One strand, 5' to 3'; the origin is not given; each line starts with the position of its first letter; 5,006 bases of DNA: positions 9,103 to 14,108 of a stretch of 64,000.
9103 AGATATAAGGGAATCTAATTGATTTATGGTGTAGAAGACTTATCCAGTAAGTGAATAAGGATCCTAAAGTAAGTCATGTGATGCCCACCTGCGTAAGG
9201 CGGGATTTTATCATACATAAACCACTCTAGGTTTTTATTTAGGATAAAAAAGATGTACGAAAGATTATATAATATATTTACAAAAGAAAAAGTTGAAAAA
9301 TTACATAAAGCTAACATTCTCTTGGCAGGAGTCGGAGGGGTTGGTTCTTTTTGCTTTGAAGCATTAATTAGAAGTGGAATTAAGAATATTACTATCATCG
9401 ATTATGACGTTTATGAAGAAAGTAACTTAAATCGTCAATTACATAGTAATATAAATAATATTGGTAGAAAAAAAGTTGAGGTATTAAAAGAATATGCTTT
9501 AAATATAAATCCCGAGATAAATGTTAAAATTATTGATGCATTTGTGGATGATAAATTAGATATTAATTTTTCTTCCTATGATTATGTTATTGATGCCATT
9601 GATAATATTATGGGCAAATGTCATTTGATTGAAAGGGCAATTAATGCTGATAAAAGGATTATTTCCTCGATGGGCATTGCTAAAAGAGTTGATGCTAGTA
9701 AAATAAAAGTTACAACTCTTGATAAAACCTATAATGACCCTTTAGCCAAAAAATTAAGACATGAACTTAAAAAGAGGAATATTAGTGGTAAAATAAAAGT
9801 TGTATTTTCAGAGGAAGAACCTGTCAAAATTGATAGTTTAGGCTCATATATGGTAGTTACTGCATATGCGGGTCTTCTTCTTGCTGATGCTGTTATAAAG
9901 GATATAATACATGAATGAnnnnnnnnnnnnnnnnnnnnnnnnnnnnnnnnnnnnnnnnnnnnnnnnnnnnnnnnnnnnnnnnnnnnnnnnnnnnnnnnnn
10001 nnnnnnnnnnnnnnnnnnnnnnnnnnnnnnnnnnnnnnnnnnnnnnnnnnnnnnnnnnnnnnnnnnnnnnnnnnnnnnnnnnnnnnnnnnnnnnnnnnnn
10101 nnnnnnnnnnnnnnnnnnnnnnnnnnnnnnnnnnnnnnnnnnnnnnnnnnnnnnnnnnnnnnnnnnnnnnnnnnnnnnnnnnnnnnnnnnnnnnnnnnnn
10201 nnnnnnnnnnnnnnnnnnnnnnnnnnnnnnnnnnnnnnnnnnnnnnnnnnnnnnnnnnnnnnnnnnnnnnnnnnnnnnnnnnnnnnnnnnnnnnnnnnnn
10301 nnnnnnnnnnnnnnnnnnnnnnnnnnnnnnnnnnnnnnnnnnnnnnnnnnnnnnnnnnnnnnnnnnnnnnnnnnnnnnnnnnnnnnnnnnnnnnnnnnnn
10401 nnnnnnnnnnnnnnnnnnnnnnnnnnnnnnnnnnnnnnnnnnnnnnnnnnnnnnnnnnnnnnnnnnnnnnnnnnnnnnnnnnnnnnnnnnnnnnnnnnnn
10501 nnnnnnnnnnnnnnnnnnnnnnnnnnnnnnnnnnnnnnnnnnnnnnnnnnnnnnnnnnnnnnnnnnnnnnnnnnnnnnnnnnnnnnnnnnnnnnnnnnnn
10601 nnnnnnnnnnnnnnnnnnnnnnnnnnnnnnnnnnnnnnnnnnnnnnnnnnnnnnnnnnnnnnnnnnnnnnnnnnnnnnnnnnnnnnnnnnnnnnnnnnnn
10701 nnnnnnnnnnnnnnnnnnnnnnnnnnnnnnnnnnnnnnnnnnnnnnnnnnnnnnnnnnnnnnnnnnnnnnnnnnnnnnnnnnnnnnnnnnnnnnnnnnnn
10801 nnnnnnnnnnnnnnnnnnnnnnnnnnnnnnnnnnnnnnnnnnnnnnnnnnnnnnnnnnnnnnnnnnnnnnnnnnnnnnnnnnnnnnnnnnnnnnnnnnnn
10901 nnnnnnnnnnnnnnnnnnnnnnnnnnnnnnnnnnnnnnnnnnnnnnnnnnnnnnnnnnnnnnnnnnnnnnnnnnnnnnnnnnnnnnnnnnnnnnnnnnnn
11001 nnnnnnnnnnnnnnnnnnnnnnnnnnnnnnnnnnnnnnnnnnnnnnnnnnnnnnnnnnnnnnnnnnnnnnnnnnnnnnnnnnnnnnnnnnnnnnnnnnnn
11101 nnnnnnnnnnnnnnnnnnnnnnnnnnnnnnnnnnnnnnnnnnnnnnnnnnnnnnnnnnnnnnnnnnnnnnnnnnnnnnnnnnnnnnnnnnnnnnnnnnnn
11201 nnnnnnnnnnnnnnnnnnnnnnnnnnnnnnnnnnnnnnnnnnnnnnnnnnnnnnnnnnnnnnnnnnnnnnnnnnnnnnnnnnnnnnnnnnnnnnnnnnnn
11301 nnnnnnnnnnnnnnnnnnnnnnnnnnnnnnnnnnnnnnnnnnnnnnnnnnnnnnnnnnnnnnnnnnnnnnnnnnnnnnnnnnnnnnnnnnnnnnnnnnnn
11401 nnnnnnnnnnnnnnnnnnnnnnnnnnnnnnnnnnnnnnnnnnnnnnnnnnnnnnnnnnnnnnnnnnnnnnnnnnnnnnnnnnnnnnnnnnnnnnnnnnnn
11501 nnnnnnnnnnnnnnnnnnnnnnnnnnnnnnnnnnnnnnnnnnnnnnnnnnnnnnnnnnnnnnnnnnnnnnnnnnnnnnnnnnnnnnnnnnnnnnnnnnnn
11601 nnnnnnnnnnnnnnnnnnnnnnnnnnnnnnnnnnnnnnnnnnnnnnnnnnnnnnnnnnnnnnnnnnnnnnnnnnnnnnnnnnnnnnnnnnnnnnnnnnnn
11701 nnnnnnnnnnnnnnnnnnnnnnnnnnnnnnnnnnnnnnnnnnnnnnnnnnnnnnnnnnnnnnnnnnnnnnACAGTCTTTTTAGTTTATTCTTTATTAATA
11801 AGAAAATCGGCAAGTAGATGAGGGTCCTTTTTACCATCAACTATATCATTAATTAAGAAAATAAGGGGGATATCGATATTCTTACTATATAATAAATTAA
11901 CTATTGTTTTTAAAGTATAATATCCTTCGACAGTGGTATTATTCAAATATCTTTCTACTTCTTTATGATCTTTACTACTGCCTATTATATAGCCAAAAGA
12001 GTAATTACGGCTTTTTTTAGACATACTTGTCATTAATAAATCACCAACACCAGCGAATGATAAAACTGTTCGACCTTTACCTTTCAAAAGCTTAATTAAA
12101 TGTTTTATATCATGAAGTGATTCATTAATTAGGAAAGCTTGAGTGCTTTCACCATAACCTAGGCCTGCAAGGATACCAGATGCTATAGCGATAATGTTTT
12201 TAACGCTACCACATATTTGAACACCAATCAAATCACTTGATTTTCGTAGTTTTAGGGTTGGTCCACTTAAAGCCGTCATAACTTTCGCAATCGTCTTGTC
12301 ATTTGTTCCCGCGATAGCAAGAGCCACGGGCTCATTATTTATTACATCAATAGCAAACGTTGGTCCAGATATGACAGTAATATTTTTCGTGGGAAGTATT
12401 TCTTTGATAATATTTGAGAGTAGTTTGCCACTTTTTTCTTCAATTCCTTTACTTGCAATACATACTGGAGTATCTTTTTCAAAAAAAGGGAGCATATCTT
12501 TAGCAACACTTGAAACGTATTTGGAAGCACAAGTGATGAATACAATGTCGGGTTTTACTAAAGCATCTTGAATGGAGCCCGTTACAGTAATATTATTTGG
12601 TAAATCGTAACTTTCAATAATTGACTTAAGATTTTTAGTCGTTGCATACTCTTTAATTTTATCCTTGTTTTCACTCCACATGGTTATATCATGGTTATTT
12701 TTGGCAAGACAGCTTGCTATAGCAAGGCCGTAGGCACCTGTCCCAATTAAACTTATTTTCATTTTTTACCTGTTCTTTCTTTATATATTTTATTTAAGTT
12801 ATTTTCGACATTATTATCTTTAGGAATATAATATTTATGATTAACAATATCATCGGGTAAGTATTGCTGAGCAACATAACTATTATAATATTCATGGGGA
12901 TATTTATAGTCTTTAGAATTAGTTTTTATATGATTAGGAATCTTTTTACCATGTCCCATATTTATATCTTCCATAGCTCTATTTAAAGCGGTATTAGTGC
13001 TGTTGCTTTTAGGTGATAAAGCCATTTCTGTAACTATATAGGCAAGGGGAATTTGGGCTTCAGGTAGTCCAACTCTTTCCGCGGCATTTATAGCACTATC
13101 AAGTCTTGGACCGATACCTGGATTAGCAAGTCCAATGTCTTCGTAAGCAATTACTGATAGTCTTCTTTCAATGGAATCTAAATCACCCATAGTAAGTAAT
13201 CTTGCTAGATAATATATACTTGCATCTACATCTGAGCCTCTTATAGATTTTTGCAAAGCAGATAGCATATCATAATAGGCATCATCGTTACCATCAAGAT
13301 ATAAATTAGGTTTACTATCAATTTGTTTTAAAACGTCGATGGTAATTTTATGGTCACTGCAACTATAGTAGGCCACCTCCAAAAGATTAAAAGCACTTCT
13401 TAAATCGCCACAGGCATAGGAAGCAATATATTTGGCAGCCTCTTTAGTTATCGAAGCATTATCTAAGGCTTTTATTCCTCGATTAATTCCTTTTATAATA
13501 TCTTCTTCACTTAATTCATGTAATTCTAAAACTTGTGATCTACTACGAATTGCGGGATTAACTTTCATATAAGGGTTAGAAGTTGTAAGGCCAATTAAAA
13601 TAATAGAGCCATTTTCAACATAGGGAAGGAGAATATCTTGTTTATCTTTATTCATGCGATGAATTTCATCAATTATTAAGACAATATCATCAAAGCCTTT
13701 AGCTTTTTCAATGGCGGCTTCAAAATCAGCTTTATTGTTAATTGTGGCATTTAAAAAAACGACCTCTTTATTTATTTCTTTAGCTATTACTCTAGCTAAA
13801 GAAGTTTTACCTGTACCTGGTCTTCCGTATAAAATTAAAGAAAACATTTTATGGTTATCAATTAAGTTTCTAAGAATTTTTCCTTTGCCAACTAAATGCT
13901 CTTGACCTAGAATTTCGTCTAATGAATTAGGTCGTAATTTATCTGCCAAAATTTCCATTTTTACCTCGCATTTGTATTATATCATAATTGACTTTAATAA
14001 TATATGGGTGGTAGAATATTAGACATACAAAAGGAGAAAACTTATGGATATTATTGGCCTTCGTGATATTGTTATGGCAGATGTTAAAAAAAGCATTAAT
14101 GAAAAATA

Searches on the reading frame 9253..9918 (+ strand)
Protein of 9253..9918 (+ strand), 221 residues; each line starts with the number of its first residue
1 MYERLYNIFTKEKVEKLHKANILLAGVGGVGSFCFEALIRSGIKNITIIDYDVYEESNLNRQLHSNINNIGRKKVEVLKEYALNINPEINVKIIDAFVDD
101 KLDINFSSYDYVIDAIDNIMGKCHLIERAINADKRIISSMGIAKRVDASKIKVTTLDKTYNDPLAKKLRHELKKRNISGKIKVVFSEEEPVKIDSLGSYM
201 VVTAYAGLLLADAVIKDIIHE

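Call 29: search_protein_families(library=pfam, proteins=[window:9253-9918:+], max_evalue=0.00001)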
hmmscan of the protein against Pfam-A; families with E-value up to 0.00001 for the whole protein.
window:9253-9918:+ (221 aa): 1 family
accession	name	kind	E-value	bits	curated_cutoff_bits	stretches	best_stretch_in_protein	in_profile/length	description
PF00899.27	ThiF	-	3.6e-38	131.5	28.1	1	2-216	1-200/238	ThiF family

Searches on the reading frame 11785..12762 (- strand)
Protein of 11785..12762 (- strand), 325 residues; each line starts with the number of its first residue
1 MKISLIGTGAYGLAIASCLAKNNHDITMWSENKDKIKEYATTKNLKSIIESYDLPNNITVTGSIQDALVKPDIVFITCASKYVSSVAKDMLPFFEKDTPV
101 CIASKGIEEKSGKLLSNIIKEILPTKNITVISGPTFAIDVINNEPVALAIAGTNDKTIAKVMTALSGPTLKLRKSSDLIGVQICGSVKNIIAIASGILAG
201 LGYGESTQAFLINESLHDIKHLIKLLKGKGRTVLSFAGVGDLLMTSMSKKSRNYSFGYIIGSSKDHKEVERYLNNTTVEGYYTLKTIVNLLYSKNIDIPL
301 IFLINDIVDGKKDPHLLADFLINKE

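Call 29: search_protein_families(library=pfam, proteins=[window:11785-12762:-], max_evalue=0.00001)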
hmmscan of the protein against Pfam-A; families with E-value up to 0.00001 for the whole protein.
window:11785-12762:- (325 aa): 6 families
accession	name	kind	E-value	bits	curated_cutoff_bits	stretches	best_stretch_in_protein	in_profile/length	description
PF07479.19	NAD_Gly3P_dh_C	-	1.7e-40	139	25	1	177-315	1-138/142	NAD-dependent glycerol-3-phosphate dehydrogenase C-terminus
PF01210.29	NAD_Gly3P_dh_N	-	1.7e-36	126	23.1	1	2-156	1-156/158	NAD-dependent glycerol-3-phosphate dehydrogenase N-terminus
PF20618.3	GPD_NAD_C_bact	-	3.6e-14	53.5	27.6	1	237-301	1-63/66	Bacterial GPD, NAD-dependent C-terminal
PF02558.23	ApbA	-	6.1e-10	39.3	22.2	1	3-110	1-106/150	Ketopantoate reductase PanE/ApbA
PF03807.23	F420_oxidored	-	1.1e-08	36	21.6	1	2-90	1-79/94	NADP oxidoreductase coenzyme F420-dependent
PF03721.20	UDPG_MGDP_dh_N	-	2.7e-06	27.5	27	1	1-137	1-156/187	UDP-glucose/GDP-mannose dehydrogenase family, NAD binding domain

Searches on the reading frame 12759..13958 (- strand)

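Call 29: search_protein_families(library=pfam, proteins=[window:12759-13958:-], max_evalue=0.00001)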
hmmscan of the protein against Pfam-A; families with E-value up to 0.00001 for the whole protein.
window:12759-13958:- (399 aa): 7 families
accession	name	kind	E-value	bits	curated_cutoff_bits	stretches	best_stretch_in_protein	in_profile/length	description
PF12002.13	MgsA_C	-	2.8e-50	170.9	27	1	241-394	1-165/167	MgsA AAA+ ATPase C terminal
PF16193.11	AAA_assoc_2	-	2.2e-17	63.5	34.3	1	167-240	4-81/81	AAA C-terminal domain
PF05496.18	RuvB_N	-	1.3e-15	58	27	1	8-124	1-119/159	Holliday junction DNA helicase RuvB P-loop domain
PF00004.35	AAA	-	3.7e-15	57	21.2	1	41-143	1-125/131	ATPase family associated with various cellular activities (AAA)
PF07728.20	AAA_5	-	6.5e-08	33.1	22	0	41-121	2-97/139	AAA domain (dynein-related subfamily)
PF13191.12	AAA_16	-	2.3e-06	28.7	32.6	0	30-74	13-61/167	AAA ATPase domain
PF13173.12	AAA_14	-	6.1e-06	26.7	27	0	41-150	5-124/129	AAA domain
